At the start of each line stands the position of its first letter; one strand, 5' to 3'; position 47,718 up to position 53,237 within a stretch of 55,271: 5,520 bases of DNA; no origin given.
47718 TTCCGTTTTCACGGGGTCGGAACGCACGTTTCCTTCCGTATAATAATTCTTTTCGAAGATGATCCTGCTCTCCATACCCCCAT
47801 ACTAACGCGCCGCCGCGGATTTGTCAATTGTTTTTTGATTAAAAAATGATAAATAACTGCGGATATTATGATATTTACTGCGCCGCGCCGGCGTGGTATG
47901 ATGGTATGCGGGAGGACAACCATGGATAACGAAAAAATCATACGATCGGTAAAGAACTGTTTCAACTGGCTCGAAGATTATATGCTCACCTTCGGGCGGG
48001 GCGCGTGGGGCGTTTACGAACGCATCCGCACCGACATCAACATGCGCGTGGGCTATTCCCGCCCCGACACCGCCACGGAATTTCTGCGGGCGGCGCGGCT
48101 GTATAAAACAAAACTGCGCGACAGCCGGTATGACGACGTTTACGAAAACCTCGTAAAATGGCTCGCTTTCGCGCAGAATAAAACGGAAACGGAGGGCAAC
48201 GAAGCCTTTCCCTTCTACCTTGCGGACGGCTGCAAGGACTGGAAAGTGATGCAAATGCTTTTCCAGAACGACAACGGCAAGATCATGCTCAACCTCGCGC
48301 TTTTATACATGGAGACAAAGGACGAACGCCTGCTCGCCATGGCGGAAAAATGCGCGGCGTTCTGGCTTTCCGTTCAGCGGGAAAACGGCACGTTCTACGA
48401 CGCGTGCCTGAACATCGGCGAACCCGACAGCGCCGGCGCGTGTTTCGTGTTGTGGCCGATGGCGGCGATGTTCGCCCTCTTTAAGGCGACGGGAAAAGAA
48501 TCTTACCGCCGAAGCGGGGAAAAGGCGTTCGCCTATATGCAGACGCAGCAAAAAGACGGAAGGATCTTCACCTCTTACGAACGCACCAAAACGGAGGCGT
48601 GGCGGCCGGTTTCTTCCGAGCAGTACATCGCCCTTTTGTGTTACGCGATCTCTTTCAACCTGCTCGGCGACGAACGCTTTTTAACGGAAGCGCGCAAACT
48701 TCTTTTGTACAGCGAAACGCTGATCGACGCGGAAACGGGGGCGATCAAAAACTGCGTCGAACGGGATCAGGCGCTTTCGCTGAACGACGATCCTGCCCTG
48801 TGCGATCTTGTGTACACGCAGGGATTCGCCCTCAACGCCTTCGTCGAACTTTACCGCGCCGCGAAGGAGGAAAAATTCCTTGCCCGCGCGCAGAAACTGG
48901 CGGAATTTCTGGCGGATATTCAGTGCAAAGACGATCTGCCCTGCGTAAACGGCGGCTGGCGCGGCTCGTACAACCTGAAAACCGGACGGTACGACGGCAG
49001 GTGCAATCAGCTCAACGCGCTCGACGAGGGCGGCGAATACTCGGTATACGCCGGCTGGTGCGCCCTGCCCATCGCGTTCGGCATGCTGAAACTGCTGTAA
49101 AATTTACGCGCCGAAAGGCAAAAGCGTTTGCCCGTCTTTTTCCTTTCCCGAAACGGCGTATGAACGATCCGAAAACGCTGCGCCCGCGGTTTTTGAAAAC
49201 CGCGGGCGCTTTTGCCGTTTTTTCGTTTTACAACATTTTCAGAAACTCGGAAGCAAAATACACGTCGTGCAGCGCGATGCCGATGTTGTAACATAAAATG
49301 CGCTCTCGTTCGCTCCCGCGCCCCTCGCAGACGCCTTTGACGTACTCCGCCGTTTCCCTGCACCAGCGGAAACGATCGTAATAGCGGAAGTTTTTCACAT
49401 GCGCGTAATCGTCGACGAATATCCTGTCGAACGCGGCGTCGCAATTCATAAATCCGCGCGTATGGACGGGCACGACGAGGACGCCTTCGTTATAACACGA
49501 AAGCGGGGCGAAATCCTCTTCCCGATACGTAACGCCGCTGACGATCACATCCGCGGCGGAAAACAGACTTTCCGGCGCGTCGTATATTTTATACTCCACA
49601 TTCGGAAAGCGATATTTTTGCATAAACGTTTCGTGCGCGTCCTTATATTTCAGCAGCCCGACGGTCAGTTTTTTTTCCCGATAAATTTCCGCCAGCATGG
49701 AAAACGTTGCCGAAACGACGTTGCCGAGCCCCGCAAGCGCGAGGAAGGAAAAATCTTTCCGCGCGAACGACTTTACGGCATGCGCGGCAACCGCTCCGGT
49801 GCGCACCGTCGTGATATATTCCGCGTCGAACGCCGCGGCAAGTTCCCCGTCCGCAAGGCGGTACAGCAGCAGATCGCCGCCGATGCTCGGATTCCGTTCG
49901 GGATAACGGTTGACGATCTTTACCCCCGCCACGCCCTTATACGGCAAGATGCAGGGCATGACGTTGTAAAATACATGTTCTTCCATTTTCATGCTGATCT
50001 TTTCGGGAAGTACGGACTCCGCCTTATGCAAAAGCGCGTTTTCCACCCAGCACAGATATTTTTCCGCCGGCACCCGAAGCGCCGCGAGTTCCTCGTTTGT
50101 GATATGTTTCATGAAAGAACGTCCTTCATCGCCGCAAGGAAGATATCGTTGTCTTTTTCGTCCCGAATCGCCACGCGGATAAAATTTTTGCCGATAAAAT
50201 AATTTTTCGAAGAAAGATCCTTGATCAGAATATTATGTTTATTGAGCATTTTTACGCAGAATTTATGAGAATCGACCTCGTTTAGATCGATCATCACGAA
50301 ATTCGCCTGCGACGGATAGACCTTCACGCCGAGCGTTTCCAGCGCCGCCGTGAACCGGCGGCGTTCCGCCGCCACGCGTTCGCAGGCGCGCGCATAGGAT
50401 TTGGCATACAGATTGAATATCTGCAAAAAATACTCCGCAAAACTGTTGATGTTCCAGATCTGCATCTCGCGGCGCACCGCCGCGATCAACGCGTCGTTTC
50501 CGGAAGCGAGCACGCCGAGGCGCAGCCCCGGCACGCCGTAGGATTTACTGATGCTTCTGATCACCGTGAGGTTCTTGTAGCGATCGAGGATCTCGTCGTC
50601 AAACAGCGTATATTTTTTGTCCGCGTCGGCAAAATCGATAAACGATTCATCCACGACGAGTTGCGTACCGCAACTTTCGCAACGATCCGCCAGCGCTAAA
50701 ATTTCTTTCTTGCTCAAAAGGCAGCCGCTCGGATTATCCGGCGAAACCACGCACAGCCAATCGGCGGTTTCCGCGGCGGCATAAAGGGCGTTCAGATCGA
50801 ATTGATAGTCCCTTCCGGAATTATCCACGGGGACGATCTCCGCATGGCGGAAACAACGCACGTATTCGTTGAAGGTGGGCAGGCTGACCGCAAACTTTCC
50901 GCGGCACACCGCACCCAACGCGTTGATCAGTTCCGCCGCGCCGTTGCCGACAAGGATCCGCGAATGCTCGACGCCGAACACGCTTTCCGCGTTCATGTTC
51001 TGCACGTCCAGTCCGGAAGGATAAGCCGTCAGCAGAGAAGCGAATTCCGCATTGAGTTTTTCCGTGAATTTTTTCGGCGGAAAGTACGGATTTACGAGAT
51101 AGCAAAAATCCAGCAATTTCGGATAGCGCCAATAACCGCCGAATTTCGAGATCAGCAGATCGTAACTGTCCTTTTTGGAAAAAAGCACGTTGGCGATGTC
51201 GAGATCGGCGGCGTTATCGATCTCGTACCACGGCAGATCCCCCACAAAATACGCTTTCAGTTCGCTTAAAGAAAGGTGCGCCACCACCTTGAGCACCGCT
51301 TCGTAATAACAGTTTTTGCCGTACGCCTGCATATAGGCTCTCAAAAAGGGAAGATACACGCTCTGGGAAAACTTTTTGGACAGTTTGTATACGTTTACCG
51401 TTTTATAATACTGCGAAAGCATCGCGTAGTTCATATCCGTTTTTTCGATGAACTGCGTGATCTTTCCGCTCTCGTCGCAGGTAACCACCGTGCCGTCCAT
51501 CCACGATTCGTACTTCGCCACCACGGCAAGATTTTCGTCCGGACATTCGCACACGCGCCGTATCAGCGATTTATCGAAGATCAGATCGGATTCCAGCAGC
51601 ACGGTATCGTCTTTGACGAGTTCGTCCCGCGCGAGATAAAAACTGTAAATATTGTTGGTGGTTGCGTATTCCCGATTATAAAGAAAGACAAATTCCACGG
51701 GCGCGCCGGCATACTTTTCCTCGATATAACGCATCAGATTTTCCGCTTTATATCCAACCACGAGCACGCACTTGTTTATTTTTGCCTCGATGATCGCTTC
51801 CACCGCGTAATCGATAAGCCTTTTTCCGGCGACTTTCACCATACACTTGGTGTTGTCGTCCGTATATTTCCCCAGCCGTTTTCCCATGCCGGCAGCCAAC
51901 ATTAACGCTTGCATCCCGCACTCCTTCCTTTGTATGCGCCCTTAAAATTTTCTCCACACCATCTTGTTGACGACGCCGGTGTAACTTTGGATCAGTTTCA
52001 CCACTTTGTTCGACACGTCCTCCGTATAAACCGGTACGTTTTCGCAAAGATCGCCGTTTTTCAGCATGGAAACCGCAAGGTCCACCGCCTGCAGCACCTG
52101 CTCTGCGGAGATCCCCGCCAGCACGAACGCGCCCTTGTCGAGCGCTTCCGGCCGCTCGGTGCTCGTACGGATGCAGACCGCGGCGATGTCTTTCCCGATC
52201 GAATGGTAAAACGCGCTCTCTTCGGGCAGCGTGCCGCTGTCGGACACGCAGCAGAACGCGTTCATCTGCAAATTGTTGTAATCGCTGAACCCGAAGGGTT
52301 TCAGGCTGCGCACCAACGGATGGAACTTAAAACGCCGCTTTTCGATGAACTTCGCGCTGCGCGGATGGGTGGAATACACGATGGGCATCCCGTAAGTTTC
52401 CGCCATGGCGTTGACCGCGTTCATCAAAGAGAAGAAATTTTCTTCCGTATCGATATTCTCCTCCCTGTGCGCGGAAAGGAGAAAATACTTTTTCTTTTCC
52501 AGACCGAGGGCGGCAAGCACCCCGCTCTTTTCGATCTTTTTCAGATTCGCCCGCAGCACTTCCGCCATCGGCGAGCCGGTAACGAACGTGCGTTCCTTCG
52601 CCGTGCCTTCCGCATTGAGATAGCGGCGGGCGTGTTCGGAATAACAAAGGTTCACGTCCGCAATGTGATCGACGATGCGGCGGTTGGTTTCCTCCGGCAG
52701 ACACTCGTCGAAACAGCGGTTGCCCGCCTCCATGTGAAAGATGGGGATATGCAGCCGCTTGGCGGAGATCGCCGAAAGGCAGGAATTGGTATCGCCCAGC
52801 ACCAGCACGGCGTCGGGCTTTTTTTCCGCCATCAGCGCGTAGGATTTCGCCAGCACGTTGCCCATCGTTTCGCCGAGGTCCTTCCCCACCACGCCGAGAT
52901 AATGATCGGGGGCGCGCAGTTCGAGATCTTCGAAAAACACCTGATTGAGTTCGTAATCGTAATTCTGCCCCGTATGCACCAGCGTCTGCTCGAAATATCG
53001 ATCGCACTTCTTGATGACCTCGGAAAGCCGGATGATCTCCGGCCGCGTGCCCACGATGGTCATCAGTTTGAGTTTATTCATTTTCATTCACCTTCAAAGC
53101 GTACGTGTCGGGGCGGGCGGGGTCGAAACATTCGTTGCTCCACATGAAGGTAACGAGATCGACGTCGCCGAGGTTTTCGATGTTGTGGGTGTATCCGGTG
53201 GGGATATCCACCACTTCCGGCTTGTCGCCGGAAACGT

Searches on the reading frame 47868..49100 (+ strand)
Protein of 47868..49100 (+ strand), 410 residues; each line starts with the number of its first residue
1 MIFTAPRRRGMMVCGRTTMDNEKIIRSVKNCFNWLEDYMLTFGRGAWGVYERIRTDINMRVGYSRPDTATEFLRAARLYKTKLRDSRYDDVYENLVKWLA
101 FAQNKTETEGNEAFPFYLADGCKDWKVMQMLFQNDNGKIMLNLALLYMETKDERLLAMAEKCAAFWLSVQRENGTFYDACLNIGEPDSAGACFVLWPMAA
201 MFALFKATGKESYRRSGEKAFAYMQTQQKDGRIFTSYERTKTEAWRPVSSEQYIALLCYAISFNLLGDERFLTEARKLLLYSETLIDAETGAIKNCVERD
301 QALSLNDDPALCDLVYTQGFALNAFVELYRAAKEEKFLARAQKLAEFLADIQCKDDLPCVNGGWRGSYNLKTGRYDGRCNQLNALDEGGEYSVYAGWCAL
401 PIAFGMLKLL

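Call 66: search_protein_families(library=pfam, proteins=[window:47868-49100:+], max_evalue=0.001)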
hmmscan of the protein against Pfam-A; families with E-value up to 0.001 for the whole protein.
window:47868-49100:+ (410 aa): 5 families
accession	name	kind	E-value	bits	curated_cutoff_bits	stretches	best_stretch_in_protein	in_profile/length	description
PF03663.20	Glyco_hydro_76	-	5.4e-07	29.9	25.9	0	267-355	171-258/366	Glycosyl hydrolase family 76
PF07470.19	Glyco_hydro_88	-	5.8e-07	29.2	26.6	0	312-350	28-63/352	Glycosyl Hydrolase Family 88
PF09492.16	Pec_lyase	-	2.3e-06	27.6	22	0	322-375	45-91/292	Pectic acid lyase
PF07944.18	Beta-AFase-like_GH127_cat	-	5.3e-05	22.8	24.9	0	83-278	4-203/376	Beta-L-arabinofuranosidase, GH127 catalytic domain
PF06662.19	C5-epim_C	-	7.5e-05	22.8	23.3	0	317-348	30-61/188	D-glucuronyl C5-epimerase C-terminus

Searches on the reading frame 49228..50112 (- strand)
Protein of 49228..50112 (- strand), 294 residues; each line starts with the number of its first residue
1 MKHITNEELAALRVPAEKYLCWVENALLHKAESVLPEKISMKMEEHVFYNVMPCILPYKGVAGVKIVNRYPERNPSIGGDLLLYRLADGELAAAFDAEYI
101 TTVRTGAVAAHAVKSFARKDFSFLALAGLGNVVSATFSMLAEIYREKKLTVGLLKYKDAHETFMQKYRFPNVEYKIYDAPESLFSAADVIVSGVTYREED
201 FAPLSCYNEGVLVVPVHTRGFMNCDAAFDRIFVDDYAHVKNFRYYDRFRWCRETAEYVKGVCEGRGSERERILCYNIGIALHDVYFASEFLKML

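Call 66: search_protein_families(library=pfam, proteins=[window:49228-50112:-], max_evalue=0.001)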
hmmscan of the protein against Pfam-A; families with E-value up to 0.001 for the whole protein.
window:49228-50112:- (294 aa): 1 family
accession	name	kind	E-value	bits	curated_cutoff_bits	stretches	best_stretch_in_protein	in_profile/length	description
PF02423.21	OCD_Mu_crystall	-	7e-15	55.2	24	1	37-198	40-205/314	Ornithine cyclodeaminase/mu-crystallin family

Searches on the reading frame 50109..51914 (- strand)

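Call 66: search_protein_families(library=pfam, proteins=[window:50109-51914:-], max_evalue=0.001)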
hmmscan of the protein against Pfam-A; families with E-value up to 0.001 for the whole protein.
window:50109-51914:- (601 aa): 4 families
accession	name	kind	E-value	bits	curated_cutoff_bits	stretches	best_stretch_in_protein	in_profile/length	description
PF00155.27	Aminotran_1_2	-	1.8e-38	133.1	19.7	1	315-595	63-360/361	Aminotransferase class I and II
PF00483.29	NTP_transferase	-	1.5e-12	48.1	21.2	1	3-170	2-172/245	Nucleotidyl transferase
PF12804.13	NTP_transf_3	-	3.1e-12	47.4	27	1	3-137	1-125/160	MobA-like NTP transferase domain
PF20202.4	DUF6564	-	3.1e-07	30.7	25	1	45-131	27-118/230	Domain of unknown function (DUF6564)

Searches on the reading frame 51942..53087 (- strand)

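Call 66: search_protein_families(library=pfam, proteins=[window:51942-53087:-], max_evalue=0.001)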
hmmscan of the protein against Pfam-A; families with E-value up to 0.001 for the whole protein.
window:51942-53087:- (381 aa): 1 family
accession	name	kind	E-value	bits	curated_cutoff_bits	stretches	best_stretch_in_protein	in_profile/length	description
PF02350.25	Epimerase_2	-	3.4e-80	270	30.6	1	30-364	7-344/347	UDP-N-acetylglucosamine 2-epimerase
